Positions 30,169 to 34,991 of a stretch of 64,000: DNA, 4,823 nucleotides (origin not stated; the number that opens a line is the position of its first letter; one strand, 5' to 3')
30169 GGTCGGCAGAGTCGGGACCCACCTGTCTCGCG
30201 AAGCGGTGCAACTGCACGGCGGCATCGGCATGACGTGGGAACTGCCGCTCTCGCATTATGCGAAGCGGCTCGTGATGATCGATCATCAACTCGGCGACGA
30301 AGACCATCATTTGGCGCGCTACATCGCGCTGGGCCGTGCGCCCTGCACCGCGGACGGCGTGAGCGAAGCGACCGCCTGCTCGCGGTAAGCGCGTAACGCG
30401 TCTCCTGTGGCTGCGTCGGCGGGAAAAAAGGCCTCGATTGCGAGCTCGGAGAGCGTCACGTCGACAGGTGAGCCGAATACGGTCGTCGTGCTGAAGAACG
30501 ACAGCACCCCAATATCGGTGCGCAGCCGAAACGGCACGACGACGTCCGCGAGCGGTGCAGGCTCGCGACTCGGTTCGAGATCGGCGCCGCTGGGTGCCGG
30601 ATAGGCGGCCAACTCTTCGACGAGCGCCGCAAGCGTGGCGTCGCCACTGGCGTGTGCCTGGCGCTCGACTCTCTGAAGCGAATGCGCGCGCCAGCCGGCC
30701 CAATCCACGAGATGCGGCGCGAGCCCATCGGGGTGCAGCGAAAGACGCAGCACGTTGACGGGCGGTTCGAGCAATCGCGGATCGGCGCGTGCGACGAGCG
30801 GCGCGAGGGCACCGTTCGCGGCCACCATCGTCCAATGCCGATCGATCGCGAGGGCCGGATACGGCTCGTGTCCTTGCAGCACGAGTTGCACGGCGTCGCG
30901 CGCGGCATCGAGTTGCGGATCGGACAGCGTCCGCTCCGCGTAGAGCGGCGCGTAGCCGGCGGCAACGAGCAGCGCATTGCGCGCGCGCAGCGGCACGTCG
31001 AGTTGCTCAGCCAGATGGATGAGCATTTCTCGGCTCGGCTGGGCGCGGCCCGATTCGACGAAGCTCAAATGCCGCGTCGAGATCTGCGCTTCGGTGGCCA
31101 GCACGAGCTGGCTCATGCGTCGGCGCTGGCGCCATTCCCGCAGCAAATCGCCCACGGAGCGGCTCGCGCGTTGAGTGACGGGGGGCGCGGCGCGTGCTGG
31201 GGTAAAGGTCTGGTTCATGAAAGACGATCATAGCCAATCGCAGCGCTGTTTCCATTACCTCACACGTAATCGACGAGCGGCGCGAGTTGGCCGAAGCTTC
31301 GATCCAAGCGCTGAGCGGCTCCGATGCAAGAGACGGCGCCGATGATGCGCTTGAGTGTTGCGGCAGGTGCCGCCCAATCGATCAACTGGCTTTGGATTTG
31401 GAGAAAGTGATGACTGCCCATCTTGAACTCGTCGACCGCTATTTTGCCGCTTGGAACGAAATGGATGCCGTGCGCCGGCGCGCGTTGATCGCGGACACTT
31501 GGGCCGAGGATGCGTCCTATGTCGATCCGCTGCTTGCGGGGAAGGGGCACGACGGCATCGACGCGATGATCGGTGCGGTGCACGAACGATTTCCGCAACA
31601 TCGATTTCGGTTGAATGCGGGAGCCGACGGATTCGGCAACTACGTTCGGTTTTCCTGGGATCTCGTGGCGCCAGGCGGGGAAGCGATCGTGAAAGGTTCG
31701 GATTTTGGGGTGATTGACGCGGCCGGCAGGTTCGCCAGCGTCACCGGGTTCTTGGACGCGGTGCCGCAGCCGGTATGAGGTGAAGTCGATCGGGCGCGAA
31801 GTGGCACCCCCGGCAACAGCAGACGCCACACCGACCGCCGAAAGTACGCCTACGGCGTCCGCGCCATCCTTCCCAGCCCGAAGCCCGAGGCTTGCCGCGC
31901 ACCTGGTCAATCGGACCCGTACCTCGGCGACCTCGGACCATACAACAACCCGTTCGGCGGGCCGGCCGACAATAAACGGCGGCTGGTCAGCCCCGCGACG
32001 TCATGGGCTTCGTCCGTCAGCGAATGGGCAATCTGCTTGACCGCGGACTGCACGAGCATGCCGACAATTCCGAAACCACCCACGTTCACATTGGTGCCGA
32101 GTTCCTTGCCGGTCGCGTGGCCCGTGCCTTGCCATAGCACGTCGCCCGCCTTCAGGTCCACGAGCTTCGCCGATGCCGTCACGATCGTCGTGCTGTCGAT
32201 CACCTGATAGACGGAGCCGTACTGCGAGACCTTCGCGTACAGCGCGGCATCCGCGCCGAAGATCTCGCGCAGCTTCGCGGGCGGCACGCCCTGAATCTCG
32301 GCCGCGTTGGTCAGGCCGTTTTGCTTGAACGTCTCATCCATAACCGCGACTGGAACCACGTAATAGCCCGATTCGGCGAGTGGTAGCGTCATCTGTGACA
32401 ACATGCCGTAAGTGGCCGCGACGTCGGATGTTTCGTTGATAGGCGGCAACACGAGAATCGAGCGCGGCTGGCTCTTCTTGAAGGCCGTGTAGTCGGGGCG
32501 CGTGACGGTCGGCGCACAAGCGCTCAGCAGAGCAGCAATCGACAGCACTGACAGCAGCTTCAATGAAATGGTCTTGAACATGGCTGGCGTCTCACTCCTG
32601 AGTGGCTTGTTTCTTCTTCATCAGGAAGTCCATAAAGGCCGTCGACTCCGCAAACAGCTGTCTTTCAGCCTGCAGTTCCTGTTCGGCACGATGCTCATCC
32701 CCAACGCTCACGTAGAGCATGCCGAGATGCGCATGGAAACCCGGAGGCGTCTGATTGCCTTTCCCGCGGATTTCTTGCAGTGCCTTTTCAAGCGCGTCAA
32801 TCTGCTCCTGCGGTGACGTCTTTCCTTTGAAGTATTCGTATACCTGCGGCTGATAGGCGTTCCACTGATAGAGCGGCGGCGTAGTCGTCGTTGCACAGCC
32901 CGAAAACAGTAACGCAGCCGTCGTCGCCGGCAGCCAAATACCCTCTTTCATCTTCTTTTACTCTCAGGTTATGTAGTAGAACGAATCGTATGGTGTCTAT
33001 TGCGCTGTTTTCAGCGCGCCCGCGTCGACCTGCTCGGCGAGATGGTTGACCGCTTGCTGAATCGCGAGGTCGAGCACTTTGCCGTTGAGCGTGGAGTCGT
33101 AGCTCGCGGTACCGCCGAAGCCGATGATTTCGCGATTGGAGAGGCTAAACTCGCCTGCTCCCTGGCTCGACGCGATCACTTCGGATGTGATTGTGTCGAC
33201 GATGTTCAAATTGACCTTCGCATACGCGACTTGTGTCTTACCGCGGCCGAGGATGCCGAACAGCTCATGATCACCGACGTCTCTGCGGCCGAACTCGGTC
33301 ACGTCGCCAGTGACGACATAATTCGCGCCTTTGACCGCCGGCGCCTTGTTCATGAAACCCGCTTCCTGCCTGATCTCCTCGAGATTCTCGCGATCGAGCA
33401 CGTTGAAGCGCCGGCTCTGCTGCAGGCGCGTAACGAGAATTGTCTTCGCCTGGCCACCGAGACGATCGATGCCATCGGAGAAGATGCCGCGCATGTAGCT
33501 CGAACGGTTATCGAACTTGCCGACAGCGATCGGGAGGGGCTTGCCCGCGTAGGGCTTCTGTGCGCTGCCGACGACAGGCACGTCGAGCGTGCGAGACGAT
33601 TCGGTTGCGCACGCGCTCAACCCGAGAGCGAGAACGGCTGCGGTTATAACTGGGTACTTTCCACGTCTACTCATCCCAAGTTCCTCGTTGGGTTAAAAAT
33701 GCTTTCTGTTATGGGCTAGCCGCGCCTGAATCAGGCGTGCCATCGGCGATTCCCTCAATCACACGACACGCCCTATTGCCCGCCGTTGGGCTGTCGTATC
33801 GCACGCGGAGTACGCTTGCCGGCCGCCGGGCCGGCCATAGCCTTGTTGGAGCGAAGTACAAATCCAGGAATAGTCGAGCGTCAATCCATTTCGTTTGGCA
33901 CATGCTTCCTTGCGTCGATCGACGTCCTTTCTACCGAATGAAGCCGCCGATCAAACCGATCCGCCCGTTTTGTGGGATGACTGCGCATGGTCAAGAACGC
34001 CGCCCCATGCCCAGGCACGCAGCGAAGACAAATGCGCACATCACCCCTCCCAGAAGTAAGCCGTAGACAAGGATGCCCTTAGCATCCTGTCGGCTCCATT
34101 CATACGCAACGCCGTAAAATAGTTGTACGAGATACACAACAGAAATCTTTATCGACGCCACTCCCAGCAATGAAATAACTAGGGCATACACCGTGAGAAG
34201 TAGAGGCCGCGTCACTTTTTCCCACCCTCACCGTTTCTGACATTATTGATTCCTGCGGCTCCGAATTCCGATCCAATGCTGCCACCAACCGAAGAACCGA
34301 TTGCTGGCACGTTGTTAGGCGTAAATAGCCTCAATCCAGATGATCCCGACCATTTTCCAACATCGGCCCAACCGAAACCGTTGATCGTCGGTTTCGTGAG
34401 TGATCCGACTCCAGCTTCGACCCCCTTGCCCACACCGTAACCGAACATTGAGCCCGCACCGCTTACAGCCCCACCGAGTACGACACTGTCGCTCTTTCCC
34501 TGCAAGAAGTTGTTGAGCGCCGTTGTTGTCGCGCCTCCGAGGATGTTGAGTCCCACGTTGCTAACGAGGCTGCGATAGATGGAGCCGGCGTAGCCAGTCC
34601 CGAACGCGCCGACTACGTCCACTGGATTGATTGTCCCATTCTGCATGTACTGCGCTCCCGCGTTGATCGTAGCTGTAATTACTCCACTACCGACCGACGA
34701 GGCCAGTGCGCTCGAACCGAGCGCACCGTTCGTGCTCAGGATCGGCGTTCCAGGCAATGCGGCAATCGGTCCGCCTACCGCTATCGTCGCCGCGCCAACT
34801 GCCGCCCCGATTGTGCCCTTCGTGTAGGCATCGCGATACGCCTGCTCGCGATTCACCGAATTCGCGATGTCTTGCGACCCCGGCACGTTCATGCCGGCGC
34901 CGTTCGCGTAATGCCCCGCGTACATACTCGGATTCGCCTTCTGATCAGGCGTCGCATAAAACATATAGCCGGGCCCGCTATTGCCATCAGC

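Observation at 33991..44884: Two-partner-secretion / CDI-type locus with a non-Burkholderia gene order and an extra gene: cdiB - lipoprotein - cdiA - cdiI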

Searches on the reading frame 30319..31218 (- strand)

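Call 11: search_protein_families(library=pfam, proteins=[window:30319-31218:-], max_evalue=0.01)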
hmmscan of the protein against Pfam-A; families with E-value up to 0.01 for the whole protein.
window:30319-31218:- (299 aa): 4 families
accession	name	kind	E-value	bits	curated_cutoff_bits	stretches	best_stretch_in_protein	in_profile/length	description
PF17765.7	MLTR_LBD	-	3.5e-26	92.7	26.3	1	107-276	2-166/168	MmyB-like transcription regulator ligand binding domain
PF01381.28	HTH_3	-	1.3e-09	38.4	23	1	26-78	1-53/55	Helix-turn-helix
PF13560.12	HTH_31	-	2.9e-09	37.5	27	1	23-83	3-64/64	Helix-turn-helix domain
PF12844.13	HTH_19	-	5.2e-05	23.5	30.2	1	23-77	1-55/64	Helix-turn-helix domain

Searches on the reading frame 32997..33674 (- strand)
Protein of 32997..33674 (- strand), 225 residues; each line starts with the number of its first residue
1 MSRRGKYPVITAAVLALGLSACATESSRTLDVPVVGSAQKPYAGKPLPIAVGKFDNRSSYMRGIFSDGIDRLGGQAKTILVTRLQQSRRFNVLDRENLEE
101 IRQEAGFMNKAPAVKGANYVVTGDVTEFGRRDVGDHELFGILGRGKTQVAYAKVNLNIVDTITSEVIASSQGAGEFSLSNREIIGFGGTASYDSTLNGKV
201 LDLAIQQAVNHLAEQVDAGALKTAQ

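Call 11: search_protein_families(library=pfam, proteins=[window:32997-33674:-], max_evalue=0.01)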
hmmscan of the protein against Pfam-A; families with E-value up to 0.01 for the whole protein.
window:32997-33674:- (225 aa): 3 families
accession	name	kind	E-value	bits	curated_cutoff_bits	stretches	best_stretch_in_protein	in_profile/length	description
PF03783.19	CsgG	-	6.5e-27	94.7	20.8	1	42-218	5-199/210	Curli production assembly/transport component CsgG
PF04052.18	TolB_N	-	0.00041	20.9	22.4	1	45-131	11-89/106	TolB amino-terminal domain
PF13036.11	LpoB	-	0.003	17.9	22.3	0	75-167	49-140/147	Peptidoglycan-synthase activator LpoB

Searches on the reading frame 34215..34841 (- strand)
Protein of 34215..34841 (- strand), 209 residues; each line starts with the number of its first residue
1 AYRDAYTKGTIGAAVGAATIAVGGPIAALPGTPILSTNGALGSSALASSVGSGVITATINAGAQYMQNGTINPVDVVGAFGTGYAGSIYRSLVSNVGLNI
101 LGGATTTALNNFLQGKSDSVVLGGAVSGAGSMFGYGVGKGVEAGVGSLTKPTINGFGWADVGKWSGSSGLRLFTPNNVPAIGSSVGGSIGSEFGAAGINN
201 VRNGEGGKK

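Call 86: search_dna_similar(query=window:34215-34841:-, collection=plasmids, mode=protein, max_evalue=1, max_rows=30)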
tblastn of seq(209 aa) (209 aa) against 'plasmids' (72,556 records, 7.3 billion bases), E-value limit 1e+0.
Records with a match: 5; places in all: 5; records where one place covers at least 80% of the query: 0.
Best place of each record, by identity: <60% 5.
By first word of the organism name: Burkholderia 4; Enterobacter 1.
By predicted mobility (MOB-suite, as given by PLSDB): conjugative 3; non-mobilizable 1; mobilizable 1.
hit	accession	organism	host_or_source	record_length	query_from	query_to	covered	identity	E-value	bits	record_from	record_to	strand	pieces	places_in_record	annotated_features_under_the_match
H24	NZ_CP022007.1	Burkholderia gladioli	cell culture,gladiolus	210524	29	179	72%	47.0%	1e-15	82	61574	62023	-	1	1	hemagglutinin repeat-containing protein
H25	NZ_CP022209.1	Burkholderia gladioli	Environment,environmental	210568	29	179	72%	47.0%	1e-15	82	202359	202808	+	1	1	hemagglutinin repeat-containing protein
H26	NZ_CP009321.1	Burkholderia gladioli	Plant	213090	29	179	72%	47.0%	1e-15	82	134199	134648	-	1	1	hemagglutinin repeat-containing protein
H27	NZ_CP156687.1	Burkholderia stagnalis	Bacterial cells,soils collected in ...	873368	29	179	72%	46.4%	6e-16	82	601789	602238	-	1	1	hemagglutinin repeat-containing protein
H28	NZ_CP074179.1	Enterobacter asburiae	lake water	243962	55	209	74%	30.1%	2e-1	40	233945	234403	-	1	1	hypothetical protein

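Call 87: get_annotated_region(hit=H24, flank=12000)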
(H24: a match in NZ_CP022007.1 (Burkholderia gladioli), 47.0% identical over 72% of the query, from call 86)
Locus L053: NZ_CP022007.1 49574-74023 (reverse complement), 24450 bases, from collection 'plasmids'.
description: Burkholderia gladioli pv. gladioli strain KACC 11889 plasmid pls1, complete sequence
organism: Burkholderia gladioli (NCBI taxid 32009)
taxonomy: Bacteria; Pseudomonadota; Betaproteobacteria; Burkholderiales; Burkholderiaceae; Burkholderia; Burkholderia gladioli
host: -; source: cell culture,gladiolus; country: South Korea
typing (MOB-suite, as given by PLSDB): conjugative; replicon rep_cluster_364; relaxase MOBH; mating-pair formation MPF_T
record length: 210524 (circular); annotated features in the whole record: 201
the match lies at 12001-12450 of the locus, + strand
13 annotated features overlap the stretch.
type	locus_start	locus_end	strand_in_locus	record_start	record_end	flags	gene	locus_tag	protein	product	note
CDS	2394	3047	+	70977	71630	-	-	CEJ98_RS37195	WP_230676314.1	hypothetical protein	-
CDS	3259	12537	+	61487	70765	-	-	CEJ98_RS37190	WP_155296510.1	hemagglutinin repeat-containing protein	-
CDS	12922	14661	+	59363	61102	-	-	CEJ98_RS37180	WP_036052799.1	ShlB/FhaC/HecB family hemolysin secretion/activation protein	GO:0006811 - monoatomic ion transport [Evidence IEA]; GO:0015031 - protein transport [Evidence IEA]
CDS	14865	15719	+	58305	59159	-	-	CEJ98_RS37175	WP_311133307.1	DUF746 domain-containing protein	-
CDS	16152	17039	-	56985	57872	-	-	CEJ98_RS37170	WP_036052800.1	hypothetical protein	-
CDS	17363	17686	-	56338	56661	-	-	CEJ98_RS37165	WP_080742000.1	Arc family DNA-binding protein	-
CDS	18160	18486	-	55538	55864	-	-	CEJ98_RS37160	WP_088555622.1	hypothetical protein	-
CDS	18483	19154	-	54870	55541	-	-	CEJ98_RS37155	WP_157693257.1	AraC family transcriptional regulator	-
CDS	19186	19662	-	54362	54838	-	-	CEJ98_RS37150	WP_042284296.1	GNAT family N-acetyltransferase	-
CDS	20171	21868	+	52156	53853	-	-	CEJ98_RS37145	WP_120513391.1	ABC transporter permease subunit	-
CDS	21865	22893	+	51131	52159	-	-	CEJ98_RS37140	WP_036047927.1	extracellular solute-binding protein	-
CDS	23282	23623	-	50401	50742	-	-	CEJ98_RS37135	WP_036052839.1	helix-turn-helix transcriptional regulator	-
CDS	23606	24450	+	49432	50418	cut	-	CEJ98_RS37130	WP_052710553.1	hypothetical protein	-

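Call 88: get_annotated_region(hit=H28, flank=12000)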
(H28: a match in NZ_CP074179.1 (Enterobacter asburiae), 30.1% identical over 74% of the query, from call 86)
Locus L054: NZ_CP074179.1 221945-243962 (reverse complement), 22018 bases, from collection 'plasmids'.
description: Enterobacter asburiae strain JBIWA002 plasmid pJBIWA002_1, complete sequence
organism: Enterobacter asburiae (NCBI taxid 61645)
taxonomy: Bacteria; Pseudomonadota; Gammaproteobacteria; Enterobacterales; Enterobacteriaceae; Enterobacter; Enterobacter asburiae
host: -; source: lake water; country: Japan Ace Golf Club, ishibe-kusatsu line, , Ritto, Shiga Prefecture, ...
typing (MOB-suite, as given by PLSDB): mobilizable; replicon IncFII,rep_cluster_2183; relaxase MOBP
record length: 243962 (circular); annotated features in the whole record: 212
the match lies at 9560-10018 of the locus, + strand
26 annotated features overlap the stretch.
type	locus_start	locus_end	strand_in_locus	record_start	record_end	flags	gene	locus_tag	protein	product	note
CDS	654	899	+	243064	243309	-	-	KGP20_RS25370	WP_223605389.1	hypothetical protein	-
CDS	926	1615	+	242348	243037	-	-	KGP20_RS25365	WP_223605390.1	hypothetical protein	-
CDS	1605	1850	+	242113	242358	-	-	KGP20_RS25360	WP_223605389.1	hypothetical protein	-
CDS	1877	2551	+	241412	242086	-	-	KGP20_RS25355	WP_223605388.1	adhesin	-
CDS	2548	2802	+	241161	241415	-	-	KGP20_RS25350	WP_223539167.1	hypothetical protein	-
CDS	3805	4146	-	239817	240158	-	-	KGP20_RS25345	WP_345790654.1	helix-turn-helix transcriptional regulator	-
CDS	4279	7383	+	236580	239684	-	-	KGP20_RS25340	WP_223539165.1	CHC2 zinc finger domain-containing protein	GO:0006260 - DNA replication [Evidence IEA]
CDS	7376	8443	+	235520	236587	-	xerC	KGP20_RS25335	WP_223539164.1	site-specific tyrosine recombinase XerC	-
CDS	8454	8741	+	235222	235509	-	-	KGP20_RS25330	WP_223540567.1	damage-inducible protein J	-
CDS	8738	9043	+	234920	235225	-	-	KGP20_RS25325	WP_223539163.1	type II toxin-antitoxin system RelE/ParE family toxin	GO:0030541 - plasmid partitioning [Evidence IEA]; GO:0051290 - protein heterotetramerization [Evidence IEA]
CDS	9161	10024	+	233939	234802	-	-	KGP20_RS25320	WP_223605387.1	hypothetical protein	-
CDS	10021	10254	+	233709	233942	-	-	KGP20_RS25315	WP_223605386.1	hypothetical protein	-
CDS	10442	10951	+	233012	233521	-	-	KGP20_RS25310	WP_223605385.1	adhesin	-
CDS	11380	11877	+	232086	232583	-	-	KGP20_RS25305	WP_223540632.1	adhesin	-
CDS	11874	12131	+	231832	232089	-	-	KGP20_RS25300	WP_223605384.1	hypothetical protein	-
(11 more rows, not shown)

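Call 98: get_annotated_region(hit=H27, flank=12000)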
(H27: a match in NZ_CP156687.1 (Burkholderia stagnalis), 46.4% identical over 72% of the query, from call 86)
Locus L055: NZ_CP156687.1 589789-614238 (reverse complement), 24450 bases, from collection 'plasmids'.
description: Burkholderia stagnalis strain YJ-2 plasmid plas2, complete sequence
organism: Burkholderia stagnalis (NCBI taxid 1503054)
taxonomy: Bacteria; Pseudomonadota; Betaproteobacteria; Burkholderiales; Burkholderiaceae; Burkholderia; Burkholderia stagnalis
host: -; source: Bacterial cells,soils collected in Guangdong Province, China; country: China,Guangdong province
typing (MOB-suite, as given by PLSDB): non-mobilizable
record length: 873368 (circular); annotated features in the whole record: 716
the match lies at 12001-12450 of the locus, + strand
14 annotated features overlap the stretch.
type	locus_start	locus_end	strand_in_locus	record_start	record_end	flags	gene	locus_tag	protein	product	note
CDS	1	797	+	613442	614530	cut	-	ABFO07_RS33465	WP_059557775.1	sigma-54 dependent transcriptional regulator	GO:0006355 - regulation of DNA-templated transcription [Evidence IEA]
CDS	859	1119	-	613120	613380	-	-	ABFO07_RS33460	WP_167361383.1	hypothetical protein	-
CDS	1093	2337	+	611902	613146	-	-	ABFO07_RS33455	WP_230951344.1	integrase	-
CDS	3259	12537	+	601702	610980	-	-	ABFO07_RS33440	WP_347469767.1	hemagglutinin repeat-containing protein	-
CDS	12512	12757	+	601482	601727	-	-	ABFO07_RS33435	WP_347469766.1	hypothetical protein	-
CDS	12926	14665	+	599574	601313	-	-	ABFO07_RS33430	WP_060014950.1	ShlB/FhaC/HecB family hemolysin secretion/activation protein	GO:0006811 - monoatomic ion transport [Evidence IEA]; GO:0015031 - protein transport [Evidence IEA]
CDS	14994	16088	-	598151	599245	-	-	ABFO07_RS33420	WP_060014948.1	LLM class flavin-dependent oxidoreductase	-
CDS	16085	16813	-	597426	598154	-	-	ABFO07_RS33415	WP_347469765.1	LLM class flavin-dependent oxidoreductase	-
CDS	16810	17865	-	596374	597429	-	-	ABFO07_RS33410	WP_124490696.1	LLM class flavin-dependent oxidoreductase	-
CDS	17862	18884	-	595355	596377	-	-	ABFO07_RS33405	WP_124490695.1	LLM class flavin-dependent oxidoreductase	-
CDS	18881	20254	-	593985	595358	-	-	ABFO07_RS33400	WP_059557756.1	LLM class flavin-dependent oxidoreductase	-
CDS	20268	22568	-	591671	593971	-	-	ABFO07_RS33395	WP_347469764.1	TonB-dependent receptor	GO:0015891 - siderophore transport [Evidence IEA]; GO:0055085 - transmembrane transport [Evidence IEA]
CDS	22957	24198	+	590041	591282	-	-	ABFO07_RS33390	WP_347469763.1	SfnB family sulfur acquisition oxidoreductase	GO:0006790 - sulfur compound metabolic process [Evidence IEA]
CDS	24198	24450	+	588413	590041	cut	-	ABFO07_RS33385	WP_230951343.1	ABC transporter substrate-binding protein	-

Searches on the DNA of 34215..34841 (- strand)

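Call 92: search_dna_similar(query=L054:9370-10254:+, collection=ecoli_genomes, mode=distant, max_rows=25)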
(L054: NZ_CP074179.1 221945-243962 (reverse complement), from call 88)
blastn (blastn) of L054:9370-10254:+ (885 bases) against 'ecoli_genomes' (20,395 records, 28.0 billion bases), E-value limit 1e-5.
No match.
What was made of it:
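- On CDI ionophore toxins (CT-EC93-like): A search of E. coli genomes at DNA level found nothing (call 92).
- Tried and rejected: A DNA search of 5,426 E. coli genomes with the related Enterobacter cassette found nothing (call 92).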
